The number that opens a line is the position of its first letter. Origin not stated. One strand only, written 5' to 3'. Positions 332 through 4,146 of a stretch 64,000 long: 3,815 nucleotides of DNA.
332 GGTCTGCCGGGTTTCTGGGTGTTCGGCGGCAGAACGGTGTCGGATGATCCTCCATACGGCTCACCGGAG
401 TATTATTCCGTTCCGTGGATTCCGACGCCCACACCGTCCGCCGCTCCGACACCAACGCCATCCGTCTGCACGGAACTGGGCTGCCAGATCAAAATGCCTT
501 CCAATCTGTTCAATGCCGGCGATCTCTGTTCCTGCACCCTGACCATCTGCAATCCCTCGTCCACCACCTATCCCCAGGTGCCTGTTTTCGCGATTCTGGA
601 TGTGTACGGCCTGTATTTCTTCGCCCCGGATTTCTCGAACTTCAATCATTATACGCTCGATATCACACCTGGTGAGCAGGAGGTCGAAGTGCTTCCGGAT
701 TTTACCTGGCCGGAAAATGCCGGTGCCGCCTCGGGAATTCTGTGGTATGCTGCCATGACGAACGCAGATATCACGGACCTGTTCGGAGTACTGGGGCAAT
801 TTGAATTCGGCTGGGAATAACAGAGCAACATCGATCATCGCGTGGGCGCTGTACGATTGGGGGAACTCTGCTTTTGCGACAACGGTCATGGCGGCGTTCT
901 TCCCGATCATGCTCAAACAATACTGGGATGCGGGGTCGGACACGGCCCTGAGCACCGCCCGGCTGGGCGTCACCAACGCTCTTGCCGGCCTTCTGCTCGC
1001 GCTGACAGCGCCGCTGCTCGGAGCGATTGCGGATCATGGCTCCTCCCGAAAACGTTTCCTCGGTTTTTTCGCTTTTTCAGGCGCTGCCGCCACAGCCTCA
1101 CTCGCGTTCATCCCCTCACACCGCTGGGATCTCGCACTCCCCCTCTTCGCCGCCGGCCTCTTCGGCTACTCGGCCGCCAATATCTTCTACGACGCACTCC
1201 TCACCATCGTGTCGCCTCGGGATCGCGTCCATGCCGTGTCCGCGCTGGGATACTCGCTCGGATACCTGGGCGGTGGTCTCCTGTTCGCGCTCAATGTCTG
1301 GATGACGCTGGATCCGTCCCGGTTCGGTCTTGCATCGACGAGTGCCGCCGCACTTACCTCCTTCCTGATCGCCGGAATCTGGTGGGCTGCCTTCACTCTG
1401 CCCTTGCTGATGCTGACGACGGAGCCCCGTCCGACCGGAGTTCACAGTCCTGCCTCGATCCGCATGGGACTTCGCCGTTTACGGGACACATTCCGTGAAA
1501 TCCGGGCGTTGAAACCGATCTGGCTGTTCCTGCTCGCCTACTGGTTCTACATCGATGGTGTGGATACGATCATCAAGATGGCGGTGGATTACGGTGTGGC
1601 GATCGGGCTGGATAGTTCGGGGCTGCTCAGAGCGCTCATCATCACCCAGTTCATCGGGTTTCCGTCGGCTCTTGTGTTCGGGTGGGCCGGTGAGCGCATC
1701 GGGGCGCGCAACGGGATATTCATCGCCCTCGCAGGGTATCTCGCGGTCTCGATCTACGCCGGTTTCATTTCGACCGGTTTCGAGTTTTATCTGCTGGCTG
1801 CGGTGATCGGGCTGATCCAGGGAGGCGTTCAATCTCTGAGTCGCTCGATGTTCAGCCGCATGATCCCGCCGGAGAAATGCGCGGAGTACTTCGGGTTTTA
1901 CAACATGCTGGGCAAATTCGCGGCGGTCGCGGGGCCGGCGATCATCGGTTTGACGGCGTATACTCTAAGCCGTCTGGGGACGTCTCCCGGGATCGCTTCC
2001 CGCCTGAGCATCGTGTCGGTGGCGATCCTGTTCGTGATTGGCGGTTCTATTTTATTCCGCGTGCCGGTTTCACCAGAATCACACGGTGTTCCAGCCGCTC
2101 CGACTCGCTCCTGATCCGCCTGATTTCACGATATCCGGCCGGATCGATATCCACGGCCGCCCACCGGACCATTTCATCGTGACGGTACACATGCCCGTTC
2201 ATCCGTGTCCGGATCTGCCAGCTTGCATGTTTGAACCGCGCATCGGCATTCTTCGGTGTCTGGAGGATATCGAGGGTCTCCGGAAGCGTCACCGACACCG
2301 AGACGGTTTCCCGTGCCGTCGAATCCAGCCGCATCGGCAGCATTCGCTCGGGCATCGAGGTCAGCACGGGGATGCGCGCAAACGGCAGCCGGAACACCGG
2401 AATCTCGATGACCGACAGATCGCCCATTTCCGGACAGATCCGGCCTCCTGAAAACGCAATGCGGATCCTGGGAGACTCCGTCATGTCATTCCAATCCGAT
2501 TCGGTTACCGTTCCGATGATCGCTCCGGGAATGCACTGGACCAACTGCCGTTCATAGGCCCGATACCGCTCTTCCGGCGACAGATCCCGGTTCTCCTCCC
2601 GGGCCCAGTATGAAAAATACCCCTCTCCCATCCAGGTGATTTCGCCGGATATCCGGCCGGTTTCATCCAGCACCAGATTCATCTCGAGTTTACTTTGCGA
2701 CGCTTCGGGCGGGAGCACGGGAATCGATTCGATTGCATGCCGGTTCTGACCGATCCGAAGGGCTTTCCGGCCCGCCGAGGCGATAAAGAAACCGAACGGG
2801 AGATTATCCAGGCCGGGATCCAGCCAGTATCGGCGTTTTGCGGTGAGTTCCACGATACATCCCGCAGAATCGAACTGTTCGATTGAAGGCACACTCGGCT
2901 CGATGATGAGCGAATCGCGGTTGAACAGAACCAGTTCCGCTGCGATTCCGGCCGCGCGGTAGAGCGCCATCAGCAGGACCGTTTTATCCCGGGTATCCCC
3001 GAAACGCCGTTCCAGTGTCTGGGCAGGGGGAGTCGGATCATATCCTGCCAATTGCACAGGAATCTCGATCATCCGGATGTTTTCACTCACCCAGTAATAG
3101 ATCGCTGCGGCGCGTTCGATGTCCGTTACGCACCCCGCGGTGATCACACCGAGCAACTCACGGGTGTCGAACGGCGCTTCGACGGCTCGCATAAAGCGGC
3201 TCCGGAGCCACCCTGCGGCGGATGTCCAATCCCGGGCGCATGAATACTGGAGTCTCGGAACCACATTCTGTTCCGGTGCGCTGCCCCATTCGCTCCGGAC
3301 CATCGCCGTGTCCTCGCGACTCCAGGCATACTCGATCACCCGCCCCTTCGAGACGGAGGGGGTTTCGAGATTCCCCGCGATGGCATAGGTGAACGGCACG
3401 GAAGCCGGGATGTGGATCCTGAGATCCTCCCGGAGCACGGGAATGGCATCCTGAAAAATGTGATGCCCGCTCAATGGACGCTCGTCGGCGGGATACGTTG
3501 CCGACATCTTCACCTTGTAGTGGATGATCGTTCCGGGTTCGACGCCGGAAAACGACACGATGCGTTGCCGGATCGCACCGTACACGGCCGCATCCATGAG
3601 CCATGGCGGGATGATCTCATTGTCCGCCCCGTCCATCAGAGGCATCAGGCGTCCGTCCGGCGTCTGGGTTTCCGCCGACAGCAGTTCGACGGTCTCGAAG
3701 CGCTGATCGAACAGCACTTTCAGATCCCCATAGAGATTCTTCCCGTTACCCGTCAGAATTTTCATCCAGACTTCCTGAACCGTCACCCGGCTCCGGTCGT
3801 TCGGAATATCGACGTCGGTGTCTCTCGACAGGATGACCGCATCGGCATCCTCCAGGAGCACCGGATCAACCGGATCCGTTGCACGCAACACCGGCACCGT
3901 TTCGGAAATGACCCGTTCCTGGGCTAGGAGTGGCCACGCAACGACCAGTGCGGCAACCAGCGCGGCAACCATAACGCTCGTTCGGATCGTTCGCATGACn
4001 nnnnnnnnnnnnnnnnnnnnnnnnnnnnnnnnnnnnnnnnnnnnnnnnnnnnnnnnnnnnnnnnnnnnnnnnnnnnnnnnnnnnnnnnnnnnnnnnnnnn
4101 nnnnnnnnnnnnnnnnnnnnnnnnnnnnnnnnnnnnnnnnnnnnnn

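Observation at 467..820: Conserved ~115-aa C-terminal domain shared by two unrelated secreted proteins: candidate lineage-specific sorting/anchoring signal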

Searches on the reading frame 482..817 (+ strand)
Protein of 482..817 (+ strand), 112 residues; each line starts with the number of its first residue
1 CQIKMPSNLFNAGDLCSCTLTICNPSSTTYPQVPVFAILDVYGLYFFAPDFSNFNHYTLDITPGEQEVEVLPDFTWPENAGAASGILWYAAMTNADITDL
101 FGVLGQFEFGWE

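Call 17: search_protein_representatives(alignment_id=A1)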
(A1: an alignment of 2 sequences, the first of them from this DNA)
Query: 2 sequences, 120 profile positions. Proteins with E-value up to 0.001 (for the whole library): 1981; up to 1e-10: 1037; up to 1e-30: 16. The best 150 are listed.
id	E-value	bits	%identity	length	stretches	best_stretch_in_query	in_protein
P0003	3.6e-56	204.8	-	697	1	1-117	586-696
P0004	1.8e-33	131.5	-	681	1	2-117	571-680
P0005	2.9e-33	130.8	-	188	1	1-117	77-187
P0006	4.6e-33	130.2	-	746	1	1-117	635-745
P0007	5.8e-33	129.9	-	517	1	1-117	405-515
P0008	7.1e-33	129.6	-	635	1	1-117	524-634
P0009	1.0e-32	129.1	-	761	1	2-118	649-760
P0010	1.1e-32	129.0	-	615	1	1-118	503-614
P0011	1.1e-32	129.0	-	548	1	1-117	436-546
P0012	6.2e-32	126.6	-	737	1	3-118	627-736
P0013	1.2e-31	125.6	-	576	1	1-117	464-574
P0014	1.3e-31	125.5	-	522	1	1-117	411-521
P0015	2.2e-31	124.8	-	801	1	1-118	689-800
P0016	3.9e-31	124.0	-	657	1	1-117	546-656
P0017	7.8e-31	123.0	-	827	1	1-118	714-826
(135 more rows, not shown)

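Call 52: search_protein_families(library=pfam, proteins=[P0003], max_evalue=0.0001)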
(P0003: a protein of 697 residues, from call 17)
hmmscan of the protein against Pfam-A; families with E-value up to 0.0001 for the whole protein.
P0003 (697 aa): 6 families
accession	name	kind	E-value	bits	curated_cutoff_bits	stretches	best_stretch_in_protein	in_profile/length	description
PF01344.31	Kelch_1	-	3.9e-16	58.7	20.1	0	250-279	12-40/46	Kelch motif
PF13964.12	Kelch_6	-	2.9e-15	56.1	25.3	0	250-285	12-46/50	Kelch motif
PF24681.1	Kelch_KLHDC2_KLHL20_DRC7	-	1.9e-10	40.8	50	1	248-445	7-188/221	KLHDC2/KLHL20/DRC7 Kelch-repeats domain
PF13418.12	Kelch_4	-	3.9e-10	40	21.6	0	353-390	4-39/49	Galactose oxidase, central domain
PF13415.12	Kelch_3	-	4.8e-08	33.4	22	0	252-281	4-33/48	Galactose oxidase, central domain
PF24981.1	Beta-prop_ATRN-LZTR1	-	7e-08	32.5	50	1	249-430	49-226/289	Attractin/LZTR1 beta-propeller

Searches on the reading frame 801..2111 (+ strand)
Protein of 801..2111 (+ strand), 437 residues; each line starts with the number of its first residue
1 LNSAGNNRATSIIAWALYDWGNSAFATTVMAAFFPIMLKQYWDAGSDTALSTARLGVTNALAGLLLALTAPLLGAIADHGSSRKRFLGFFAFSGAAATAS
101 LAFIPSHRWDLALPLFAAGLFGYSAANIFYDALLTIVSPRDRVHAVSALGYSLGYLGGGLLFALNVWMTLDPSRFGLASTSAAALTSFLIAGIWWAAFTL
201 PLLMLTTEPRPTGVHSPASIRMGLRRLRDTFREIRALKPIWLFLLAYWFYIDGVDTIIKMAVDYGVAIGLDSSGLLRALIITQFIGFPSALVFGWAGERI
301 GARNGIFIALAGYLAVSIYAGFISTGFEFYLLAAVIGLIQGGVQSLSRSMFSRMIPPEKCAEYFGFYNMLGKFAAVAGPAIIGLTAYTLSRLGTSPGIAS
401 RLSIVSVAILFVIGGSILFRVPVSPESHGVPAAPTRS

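Call 16: search_protein_families(library=pfam, proteins=[window:801-2111:+], max_evalue=0.001)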
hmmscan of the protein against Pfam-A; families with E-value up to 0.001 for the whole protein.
window:801-2111:+ (437 aa): 2 families
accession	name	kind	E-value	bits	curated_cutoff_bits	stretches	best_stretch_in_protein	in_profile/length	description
PF11700.14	ATG22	-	3.2e-54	184.9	24.1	3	143-423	190-474/482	Vacuole effluxer Atg22 like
PF07690.21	MFS_1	-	3.5e-22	79.2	33.4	2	24-379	9-347/347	Major Facilitator Superfamily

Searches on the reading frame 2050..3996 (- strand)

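Call 16: search_protein_families(library=pfam, proteins=[window:2050-3996:-], max_evalue=0.001)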
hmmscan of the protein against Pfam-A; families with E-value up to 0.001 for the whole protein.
window:2050-3996:- (649 aa): 2 families
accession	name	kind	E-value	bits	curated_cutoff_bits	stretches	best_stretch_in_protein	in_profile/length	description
PF12969.12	DUF3857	-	2.5e-23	83.4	24.6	1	69-233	4-169/170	Domain of Unknown Function with PDB structure (DUF3857)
PF01841.26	Transglut_core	-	1.3e-08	35.5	23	1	284-357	6-76/108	Transglutaminase-like superfamily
